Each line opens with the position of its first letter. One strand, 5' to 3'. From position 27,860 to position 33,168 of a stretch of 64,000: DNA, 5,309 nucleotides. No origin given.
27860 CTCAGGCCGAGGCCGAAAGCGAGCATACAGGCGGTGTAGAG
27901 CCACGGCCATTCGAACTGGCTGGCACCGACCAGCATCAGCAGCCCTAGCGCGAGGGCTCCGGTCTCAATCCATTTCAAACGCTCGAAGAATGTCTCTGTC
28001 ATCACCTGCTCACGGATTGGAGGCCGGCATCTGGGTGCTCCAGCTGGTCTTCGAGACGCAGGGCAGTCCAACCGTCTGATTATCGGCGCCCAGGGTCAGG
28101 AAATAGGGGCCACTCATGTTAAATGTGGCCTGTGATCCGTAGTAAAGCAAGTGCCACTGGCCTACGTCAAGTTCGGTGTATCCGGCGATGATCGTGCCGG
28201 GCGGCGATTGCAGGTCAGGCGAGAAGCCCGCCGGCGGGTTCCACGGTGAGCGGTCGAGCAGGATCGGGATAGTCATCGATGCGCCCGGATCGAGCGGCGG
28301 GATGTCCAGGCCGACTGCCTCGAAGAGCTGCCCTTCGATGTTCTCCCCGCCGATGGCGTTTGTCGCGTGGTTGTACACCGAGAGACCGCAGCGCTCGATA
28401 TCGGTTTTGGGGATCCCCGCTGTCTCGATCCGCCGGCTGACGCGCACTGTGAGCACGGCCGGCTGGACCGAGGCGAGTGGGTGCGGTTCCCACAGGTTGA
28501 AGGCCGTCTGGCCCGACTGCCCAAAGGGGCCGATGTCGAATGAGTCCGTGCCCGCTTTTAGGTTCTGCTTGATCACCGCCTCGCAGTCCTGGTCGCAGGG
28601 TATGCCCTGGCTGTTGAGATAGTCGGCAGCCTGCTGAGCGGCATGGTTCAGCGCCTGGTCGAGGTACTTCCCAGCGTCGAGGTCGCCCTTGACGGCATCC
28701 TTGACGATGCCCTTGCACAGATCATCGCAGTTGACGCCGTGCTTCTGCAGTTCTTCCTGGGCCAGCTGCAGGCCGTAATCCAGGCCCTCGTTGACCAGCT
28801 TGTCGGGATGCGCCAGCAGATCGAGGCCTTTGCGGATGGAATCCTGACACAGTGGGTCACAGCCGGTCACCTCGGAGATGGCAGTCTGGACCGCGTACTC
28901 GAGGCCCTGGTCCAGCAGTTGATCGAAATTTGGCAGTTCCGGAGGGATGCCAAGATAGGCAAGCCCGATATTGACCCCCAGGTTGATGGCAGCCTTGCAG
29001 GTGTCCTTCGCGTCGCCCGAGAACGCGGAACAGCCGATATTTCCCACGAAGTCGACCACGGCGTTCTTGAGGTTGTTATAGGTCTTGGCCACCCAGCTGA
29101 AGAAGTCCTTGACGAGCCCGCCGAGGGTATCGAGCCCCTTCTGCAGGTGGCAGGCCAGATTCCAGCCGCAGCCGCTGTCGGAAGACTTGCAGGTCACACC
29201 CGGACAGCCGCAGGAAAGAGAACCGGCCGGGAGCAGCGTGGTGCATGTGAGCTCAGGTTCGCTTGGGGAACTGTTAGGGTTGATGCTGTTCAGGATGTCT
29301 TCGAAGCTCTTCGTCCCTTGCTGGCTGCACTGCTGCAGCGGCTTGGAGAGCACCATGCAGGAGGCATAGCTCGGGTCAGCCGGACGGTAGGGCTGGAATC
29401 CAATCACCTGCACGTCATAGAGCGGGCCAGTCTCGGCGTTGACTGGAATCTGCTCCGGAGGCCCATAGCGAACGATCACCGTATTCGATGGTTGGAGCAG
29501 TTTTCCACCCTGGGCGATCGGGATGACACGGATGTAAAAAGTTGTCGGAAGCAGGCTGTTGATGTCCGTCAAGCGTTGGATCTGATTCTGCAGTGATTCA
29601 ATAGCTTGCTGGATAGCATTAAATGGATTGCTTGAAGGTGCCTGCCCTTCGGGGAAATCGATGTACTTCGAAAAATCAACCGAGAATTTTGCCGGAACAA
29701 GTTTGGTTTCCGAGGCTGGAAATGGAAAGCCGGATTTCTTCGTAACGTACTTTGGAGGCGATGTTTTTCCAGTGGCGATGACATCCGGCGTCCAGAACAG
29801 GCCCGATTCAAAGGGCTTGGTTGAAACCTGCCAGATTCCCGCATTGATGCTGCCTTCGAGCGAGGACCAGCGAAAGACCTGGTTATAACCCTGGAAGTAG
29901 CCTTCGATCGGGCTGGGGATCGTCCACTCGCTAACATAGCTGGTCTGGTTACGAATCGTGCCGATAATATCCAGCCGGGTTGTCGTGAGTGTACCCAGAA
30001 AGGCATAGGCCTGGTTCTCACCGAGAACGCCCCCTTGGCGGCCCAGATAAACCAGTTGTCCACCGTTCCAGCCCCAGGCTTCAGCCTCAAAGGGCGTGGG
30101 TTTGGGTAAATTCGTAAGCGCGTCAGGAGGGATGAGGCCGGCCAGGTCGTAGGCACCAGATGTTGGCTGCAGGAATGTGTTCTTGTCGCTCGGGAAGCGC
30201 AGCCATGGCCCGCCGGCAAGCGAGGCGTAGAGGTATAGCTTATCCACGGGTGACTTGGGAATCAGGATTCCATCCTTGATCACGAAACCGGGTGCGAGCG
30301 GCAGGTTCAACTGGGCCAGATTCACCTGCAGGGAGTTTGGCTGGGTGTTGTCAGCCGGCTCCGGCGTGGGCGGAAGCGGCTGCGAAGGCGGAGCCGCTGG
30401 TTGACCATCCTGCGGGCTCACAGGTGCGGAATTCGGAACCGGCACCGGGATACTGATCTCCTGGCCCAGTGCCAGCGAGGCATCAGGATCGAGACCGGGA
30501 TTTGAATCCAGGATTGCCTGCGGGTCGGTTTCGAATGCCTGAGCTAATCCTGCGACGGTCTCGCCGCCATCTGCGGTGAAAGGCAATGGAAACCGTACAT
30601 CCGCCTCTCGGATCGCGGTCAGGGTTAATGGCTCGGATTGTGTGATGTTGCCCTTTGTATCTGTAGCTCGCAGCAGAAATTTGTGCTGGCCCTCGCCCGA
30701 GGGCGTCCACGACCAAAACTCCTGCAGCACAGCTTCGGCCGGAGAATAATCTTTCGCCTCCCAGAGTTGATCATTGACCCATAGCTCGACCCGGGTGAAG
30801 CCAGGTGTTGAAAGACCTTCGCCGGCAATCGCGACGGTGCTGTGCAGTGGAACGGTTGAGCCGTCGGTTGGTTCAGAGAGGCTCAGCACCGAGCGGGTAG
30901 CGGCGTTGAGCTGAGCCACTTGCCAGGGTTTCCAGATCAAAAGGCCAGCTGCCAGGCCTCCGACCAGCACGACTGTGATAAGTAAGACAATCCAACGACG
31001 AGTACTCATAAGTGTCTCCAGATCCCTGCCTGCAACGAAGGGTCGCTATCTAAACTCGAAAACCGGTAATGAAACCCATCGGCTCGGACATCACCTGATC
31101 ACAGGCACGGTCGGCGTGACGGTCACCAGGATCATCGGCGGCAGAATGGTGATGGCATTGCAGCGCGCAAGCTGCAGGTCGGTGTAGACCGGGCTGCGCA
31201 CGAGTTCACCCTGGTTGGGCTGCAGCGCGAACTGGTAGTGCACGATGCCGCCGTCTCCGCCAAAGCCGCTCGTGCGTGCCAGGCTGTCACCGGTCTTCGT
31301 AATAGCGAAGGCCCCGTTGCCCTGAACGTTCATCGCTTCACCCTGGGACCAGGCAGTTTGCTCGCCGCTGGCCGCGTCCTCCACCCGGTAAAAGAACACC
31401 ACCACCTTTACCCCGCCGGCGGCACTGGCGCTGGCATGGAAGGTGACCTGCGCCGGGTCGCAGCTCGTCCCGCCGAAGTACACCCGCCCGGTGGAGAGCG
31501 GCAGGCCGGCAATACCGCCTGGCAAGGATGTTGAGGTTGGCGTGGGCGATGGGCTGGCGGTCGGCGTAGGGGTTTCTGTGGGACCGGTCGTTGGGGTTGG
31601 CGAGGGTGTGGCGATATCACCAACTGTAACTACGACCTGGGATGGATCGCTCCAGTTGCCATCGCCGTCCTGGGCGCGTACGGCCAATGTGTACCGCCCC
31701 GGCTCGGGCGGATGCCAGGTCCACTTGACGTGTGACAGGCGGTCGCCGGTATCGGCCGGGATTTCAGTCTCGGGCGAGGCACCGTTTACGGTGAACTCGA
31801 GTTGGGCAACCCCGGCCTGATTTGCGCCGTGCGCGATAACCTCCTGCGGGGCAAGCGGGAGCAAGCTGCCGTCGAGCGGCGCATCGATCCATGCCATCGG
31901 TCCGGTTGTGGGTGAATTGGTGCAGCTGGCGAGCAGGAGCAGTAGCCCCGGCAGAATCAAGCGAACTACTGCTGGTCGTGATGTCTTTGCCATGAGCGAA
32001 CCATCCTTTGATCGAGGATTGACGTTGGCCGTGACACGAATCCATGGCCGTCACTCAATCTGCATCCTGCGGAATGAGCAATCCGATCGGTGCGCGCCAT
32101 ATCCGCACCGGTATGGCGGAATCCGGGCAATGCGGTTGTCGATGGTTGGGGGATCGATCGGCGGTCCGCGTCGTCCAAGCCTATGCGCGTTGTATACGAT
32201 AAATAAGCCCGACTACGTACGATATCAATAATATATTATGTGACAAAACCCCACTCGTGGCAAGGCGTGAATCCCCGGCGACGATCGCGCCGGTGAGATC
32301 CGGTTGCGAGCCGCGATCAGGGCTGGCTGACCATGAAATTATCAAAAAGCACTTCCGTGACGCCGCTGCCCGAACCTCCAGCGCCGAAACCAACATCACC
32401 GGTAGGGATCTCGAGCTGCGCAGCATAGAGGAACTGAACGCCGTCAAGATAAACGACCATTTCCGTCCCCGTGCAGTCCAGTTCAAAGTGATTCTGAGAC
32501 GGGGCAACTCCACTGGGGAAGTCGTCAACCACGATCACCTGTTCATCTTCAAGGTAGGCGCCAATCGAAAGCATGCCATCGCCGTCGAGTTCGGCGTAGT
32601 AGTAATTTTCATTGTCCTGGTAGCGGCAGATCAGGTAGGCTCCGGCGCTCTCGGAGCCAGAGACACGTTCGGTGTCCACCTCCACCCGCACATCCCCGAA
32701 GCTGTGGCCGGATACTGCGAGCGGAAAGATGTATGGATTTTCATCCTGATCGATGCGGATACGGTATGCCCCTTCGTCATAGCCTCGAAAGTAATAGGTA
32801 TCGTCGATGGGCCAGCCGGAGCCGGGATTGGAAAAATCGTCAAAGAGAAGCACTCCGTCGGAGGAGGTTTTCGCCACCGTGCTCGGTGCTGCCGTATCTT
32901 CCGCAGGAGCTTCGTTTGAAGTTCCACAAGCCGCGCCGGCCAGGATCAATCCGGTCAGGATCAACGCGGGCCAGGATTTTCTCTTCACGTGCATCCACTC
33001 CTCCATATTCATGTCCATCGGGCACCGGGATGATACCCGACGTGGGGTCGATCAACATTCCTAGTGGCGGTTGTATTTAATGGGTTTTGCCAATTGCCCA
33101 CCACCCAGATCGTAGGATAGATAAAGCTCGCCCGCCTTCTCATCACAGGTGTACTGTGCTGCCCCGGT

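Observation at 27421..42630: Candidate undescribed surface system: an all-exported 9-gene cluster facing an XRE-NTPase-TPR regulator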

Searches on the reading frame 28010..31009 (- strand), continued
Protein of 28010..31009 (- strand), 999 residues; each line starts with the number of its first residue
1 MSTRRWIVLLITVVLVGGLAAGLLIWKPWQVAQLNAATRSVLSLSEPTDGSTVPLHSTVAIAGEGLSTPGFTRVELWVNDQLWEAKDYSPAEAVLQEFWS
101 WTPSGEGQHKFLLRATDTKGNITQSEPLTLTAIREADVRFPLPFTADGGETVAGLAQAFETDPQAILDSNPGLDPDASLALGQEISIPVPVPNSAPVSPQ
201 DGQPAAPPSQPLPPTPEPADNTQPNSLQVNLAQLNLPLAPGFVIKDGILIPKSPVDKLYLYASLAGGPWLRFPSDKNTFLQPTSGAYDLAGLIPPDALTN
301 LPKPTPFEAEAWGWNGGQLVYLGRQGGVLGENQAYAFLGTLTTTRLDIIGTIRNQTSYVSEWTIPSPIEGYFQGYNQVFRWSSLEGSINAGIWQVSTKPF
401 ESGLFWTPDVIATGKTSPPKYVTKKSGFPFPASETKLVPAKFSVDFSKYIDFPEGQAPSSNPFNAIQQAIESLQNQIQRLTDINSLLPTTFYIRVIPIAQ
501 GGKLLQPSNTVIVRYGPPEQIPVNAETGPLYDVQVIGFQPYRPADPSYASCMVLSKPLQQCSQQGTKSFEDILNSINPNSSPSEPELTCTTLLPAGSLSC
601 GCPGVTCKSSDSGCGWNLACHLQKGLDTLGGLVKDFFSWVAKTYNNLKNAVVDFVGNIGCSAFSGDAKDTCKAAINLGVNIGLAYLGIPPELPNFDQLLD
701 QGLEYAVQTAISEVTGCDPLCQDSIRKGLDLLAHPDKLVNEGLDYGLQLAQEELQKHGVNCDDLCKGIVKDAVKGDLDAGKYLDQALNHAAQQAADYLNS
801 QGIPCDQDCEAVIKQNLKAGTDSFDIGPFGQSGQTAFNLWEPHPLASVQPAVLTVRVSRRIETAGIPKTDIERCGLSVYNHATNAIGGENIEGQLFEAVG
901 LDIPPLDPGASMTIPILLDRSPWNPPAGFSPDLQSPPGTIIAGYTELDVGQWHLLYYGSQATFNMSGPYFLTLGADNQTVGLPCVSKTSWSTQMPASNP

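Call 69: find_encoding_contigs(protein=P0003, flank=10000, max_places=1)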
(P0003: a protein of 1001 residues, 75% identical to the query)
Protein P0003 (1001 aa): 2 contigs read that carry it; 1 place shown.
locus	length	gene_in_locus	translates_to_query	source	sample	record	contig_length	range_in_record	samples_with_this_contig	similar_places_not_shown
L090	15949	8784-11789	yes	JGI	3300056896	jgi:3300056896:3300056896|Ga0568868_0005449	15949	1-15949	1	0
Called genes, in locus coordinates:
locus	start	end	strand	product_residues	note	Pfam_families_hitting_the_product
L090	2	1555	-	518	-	?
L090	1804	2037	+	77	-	-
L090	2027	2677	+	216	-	PF12079:DUF3558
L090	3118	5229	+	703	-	-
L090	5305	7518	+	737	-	PF19527:DUF6055 (weak)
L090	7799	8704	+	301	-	PF17957:Big_7 (faint)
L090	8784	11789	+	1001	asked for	PF01476:LysM (faint)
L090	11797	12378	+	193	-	-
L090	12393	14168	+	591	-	PF00754:F5_F8_type_C (weak), PF22633:F5_F8_type_C_2 (weak)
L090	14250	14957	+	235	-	PF00027:cNMP_binding, PF13545:HTH_Crp_2, PF12802:MarR_2 (weak), PF00325:Crp (weak)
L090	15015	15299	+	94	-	-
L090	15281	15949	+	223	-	?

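Call 94: find_encoding_contigs(protein=P0011, flank=10000, max_places=1)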
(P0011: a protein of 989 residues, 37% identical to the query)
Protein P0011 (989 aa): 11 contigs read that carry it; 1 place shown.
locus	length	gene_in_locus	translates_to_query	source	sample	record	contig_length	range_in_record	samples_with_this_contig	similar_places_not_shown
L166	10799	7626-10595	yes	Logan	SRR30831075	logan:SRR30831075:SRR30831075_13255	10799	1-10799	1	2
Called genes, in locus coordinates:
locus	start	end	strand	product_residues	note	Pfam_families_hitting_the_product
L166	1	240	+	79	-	?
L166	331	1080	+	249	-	PF00535:Glycos_transf_2, PF13641:Glyco_tranf_2_3 (weak)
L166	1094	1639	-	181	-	PF09195:Endonuc-BglII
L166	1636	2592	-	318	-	PF01555:N6_N4_Mtase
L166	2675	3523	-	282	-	PF00398:RrnaAD, PF13649:Methyltransf_25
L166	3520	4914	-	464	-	PF03990:DUF348, PF07501:G5, PF06725:3D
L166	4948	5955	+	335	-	-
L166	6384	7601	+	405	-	PF16158:N_BRCA1_IG, PF17957:Big_7 (weak)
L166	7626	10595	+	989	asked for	PF01476:LysM (faint)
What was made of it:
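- An Rpf-like DUF348-G5-3D gene lies near the BIG gene in L166 (call 94).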

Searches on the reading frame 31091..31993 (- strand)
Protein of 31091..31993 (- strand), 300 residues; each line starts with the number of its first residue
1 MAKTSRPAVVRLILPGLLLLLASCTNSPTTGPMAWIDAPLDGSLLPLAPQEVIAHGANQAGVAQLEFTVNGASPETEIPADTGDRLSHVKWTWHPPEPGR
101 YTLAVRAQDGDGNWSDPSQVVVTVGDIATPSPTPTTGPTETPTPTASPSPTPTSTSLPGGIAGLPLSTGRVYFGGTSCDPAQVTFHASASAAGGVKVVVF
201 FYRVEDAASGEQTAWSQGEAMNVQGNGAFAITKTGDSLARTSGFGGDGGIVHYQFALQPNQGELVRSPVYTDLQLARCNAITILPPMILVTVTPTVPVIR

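Call 4: search_protein_families(library=pfam, max_evalue=0.1, proteins=[window:31091-31993:-])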
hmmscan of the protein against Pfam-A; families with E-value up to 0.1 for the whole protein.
window:31091-31993:- (300 aa): 6 families
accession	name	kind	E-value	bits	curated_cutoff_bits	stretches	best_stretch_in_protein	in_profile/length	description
PF17957.7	Big_7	-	1.1e-06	29.6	24.1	1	32-105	1-70/70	Bacterial Ig domain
PF07495.19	Y_Y_Y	-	0.00035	20.8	26.6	1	91-122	30-62/65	Y_Y_Y domain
PF06832.18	BiPBP_C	-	0.0012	19.2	26.8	1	36-116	14-87/90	Penicillin-Binding Protein C-terminus Family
PF18981.6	InlK_D3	-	0.0024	18.3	25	1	97-124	48-75/75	Internalin K domain (D3/D4)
PF18911.6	PKD_4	-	0.039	14.4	27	0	97-124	58-85/85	PKD domain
PF16738.10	CBM26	-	0.043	14.4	28.1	1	196-236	11-50/70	Starch-binding module 26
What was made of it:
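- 31091..31993 (-): Ig lipoprotein (lipobox LLASC): Big_7 Ig domain, PT-rich linker, second disulfide-containing domain. It is the conserved partner of BIG2-type proteins. Big_7 at 29.6 bits against a cut-off of 24.1 (call 4).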

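Call 5: search_protein_families(library=ncbifam, max_evalue=0.1, proteins=[window:31091-31993:-])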
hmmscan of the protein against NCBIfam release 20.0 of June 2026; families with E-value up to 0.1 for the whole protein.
window:31091-31993:- (300 aa): 5 families
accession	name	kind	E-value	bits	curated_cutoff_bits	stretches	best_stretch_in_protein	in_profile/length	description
NF033186.1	internalin_K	exception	3.5e-05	22.5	1100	1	97-158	479-538/604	class 1 internalin InlK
NF052345.1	S_layer_anammox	exception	0.00013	19.4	1400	1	122-164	1276-1318/1596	Kustd1514 family S-layer glycoprotein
NF047446.1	barrel_OmpL47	domain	0.0036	17.7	40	0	96-124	40-68/68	OmpL47-type beta-barrel domain-containing protein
TIGR03769.1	P_ac_wall_RPT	domain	0.015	15.8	30.9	0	88-124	4-41/41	TIGR03769 domain-containing protein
NF033932.1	LapB_rpt_80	domain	0.028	14.7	45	1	99-130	1-32/83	LapB repeat-containing protein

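Call 52: search_protein_families(library=padloc, max_evalue=0.001, proteins=[window:31091-31993:-])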
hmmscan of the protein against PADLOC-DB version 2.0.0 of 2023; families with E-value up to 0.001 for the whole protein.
window:31091-31993:- (300 aa): 0 families

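Call 56: search_protein_families(library=phrogs, max_evalue=0.01, proteins=[window:31091-31993:-])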
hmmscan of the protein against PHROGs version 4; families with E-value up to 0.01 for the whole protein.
window:31091-31993:- (300 aa): 2 families
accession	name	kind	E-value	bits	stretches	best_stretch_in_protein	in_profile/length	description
phrog_15511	-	unknown function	9.6e-05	22.6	1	117-159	207-249/511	-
phrog_38031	-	unknown function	0.0049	16.8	1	117-168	127-176/460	-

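Call 99: search_solved_structures(query=A12, max_evalue=1)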
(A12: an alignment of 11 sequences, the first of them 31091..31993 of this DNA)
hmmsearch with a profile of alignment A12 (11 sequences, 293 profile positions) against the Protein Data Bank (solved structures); distinct sequences matched with E-value up to 1: 10.
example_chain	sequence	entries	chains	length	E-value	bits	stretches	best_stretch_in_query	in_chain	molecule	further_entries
4l3a_A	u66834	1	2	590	0.00013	24.4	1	91-155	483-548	Internalin K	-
7uwv_A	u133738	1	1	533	0.0049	19.3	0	86-119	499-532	CBM74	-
7uwu_A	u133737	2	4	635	0.0051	19.2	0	86-119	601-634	Starch Adherence System protein 6 (Sas6)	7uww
9e7m_Ja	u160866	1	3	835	0.058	15.8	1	86-146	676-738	Tip attachment protein J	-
8iyk_J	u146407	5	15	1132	0.076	15.4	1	86-145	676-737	Tip attachment protein J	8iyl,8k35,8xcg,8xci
9kvu_A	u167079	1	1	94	0.076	15.4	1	84-122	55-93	bacterial immunoglobulin domain B1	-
6gvk_A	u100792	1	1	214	0.17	14.3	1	97-146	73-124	Integrin beta-4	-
6gvl_A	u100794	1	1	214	0.17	14.2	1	97-145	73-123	Integrin beta-4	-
8ysh_A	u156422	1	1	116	0.35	13.2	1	67-119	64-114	Nb14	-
2yn3_A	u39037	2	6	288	0.37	13.1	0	53-127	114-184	PUTATIVE INNER MEMBRANE PROTEIN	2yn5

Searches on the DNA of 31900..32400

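Call 89: search_rna_families(source=window, start=31900, end=32400, threshold=evalue, max_evalue=1)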
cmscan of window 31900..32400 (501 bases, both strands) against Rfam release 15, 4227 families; matches with E-value up to 1: 1.
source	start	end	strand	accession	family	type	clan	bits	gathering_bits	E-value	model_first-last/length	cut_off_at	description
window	32248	32312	-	RF00449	IRES_HIF1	Cis-reg; IRES;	-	12.4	110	0.53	84-149/279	no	HIF-1 alpha IRES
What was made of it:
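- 31994..32263 (-): Internal promoter-like site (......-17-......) and a ~230-nt conserved leader in the 323-nt gap before the Ig gene. No Rfam match (call 89).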

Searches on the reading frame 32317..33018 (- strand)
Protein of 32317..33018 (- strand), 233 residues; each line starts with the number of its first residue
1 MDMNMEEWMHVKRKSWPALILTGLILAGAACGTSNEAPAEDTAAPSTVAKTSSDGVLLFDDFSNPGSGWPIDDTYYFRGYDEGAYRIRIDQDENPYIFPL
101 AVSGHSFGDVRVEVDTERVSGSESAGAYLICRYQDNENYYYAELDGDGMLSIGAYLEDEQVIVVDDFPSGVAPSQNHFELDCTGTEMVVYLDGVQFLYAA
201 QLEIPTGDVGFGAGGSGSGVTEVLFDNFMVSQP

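Call 4: search_protein_families(library=pfam, max_evalue=0.1, proteins=[window:32317-33018:-])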
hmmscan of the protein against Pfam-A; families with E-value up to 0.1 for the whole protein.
window:32317-33018:- (233 aa): 0 families
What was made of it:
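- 32317..33018 (-): Lectin lipoprotein B, a paralog of lectin A, lipobox AGAAC. No Pfam hit of its own (call 4).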

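Call 5: search_protein_families(library=ncbifam, max_evalue=0.1, proteins=[window:32317-33018:-])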
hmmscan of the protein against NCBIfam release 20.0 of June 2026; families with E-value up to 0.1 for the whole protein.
window:32317-33018:- (233 aa): 0 families

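Call 52: search_protein_families(library=padloc, max_evalue=0.001, proteins=[window:32317-33018:-])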
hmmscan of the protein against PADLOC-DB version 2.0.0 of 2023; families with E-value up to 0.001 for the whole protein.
window:32317-33018:- (233 aa): 0 families

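Call 56: search_protein_families(library=phrogs, max_evalue=0.01, proteins=[window:32317-33018:-])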
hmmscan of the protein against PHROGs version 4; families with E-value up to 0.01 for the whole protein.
window:32317-33018:- (233 aa): 0 families
